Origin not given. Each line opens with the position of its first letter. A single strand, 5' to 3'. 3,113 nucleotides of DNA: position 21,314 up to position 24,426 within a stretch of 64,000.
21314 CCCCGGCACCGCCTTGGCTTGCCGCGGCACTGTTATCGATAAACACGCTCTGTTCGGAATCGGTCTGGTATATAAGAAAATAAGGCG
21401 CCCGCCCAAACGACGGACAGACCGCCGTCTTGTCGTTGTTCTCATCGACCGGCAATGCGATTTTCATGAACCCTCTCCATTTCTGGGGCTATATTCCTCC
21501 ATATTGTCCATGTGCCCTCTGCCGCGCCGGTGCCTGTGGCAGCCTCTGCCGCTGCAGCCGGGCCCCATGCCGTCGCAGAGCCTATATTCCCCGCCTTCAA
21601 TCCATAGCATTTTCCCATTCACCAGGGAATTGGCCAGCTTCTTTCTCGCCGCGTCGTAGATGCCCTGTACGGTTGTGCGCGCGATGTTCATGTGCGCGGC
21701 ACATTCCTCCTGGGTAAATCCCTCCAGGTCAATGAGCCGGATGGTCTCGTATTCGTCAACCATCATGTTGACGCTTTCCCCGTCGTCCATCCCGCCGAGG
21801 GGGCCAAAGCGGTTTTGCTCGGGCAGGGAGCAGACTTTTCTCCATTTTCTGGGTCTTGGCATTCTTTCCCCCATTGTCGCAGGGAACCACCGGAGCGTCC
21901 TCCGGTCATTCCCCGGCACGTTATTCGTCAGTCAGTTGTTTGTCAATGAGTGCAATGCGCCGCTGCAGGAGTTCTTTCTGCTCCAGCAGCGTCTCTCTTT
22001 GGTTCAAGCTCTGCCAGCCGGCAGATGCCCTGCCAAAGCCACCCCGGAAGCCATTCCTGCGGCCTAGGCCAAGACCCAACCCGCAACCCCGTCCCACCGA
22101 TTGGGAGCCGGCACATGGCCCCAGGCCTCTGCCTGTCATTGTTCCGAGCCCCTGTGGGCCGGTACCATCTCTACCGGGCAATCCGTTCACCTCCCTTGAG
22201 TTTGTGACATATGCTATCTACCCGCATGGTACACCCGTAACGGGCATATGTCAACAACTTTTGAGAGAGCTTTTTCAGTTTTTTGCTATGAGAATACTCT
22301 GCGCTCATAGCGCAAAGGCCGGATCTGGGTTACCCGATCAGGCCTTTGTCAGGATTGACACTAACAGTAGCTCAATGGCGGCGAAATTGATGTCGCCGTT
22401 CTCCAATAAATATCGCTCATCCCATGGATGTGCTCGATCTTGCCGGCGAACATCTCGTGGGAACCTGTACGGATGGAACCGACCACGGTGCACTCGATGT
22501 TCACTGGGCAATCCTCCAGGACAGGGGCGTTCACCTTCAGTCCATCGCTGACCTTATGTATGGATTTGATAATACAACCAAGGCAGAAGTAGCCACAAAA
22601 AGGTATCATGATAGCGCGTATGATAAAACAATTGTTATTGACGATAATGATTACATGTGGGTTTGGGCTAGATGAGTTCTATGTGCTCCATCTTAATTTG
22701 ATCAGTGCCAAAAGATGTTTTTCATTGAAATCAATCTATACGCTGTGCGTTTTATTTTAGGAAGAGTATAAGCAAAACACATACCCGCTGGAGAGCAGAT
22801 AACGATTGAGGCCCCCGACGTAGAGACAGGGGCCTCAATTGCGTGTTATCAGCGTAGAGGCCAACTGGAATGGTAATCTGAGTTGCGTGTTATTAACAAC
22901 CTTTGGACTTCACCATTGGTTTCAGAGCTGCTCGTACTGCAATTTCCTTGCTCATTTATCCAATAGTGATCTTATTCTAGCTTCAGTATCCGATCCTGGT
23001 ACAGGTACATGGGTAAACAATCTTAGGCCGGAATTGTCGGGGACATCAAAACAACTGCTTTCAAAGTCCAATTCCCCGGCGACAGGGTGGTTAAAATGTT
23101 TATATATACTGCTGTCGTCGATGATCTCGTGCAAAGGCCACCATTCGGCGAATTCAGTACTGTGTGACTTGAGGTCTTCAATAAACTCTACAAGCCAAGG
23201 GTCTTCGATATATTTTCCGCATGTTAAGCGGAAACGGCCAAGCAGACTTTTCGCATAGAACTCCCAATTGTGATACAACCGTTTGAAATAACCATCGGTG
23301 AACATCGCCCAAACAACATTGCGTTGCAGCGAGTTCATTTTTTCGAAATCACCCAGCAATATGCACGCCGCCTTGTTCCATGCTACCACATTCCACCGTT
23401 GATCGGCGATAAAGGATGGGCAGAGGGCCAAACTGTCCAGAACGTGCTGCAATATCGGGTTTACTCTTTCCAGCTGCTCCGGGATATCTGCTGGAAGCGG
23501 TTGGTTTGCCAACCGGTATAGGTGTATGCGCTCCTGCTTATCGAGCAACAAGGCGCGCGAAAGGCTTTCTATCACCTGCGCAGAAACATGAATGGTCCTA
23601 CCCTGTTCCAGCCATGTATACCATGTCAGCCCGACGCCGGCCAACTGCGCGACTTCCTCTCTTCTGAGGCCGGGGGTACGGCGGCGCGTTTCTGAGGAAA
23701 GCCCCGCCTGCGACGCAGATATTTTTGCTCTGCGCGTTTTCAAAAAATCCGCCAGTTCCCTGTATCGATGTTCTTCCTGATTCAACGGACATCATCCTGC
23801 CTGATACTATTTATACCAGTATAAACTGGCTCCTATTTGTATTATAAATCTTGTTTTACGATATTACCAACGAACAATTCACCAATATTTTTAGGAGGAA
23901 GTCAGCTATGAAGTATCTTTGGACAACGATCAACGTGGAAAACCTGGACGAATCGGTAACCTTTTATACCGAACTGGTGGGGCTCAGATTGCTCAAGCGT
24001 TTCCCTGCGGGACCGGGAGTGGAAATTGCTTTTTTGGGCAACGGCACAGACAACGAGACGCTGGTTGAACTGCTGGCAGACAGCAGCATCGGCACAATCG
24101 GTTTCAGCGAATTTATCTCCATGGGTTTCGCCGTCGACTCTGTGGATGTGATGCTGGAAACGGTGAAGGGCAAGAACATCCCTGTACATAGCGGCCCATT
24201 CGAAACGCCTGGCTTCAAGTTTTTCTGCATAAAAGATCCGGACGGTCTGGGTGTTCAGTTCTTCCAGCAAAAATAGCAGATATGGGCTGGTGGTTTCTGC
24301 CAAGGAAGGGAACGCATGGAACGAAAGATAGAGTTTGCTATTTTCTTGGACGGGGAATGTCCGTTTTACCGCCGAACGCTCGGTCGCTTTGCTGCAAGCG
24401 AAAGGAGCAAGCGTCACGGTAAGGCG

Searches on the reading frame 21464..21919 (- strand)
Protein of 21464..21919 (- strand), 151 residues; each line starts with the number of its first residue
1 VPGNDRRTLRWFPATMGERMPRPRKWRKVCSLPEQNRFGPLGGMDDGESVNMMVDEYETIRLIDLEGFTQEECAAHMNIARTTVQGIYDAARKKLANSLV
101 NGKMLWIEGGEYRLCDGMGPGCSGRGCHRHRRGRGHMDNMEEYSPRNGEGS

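Call 78: search_protein_families(library=pfam, proteins=[window:21464-21919:-])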
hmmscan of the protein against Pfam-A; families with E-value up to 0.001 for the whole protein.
window:21464-21919:- (151 aa): 3 families
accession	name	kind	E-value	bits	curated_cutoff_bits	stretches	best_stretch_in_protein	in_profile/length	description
PF02001.22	DUF134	-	1.9e-21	76.9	27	1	19-113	3-96/98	Protein of unknown function DUF134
PF08281.18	Sigma70_r4_2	-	0.00019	21.4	25.7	1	60-95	19-54/54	Sigma-70, region 4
PF04545.22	Sigma70_r4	-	0.00069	19.5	24.1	0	59-95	12-48/50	Sigma-70, region 4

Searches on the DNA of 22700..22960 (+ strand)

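Call 42: search_rna_families(source=window, start=22700, end=22960, threshold=evalue, max_evalue=10)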
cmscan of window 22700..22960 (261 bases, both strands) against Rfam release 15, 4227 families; matches with E-value up to 10: 2.
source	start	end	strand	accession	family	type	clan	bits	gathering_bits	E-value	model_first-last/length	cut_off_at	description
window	22700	22736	-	RF01299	SNORD2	Gene; snRNA; snoRNA; CD-box;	CL00072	15.7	37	2.3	1-36/69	3'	Small nucleolar RNA SNORD2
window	22899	22960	+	RF01956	NEAT1_2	Gene; lncRNA;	-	11.2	60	3.9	1-75/116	3'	Nuclear enriched abundant transcript 1 conserved region 2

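Call 54: search_dna_similar(query=window:22762-22904:+, collection=plasmids, mode=distant, max_evalue=0.001)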
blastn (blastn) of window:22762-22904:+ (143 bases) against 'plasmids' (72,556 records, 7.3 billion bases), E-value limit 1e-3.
No match.

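Call 55: search_dna_similar(query=window:22762-22904:+, collection=phages, mode=distant, max_evalue=0.001)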
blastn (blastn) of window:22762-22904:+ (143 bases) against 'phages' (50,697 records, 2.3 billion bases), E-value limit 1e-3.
No match.

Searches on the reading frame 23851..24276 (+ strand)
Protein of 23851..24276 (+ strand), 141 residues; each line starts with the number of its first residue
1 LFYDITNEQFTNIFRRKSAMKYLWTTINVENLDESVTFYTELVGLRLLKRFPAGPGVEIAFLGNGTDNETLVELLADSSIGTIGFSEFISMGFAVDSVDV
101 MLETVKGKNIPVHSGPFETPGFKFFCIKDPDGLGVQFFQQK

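Call 26: search_protein_families(library=ncbifam, proteins=[window:23851-24276:+])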
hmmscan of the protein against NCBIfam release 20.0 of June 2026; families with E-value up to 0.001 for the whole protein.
window:23851-24276:+ (141 aa): 4 families
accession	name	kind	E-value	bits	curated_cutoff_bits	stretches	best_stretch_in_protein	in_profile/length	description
TIGR00068.2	glyox_I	equivalog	9e-08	32.1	120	0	24-53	4-33/143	lactoylglutathione lyase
NF007629.0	PRK10291.1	equivalog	1.1e-06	28.6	246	1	20-140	1-126/135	lactoylglutathione lyase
NF000125.1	498180014_fosA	hypoth_equivalog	1.6e-05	25.1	250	1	22-138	6-117/129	Fos family putative thiol transferase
NF050074.1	glyox_I_GloA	exception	0.00055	20.1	165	0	22-136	2-118/121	lactoylglutathione lyase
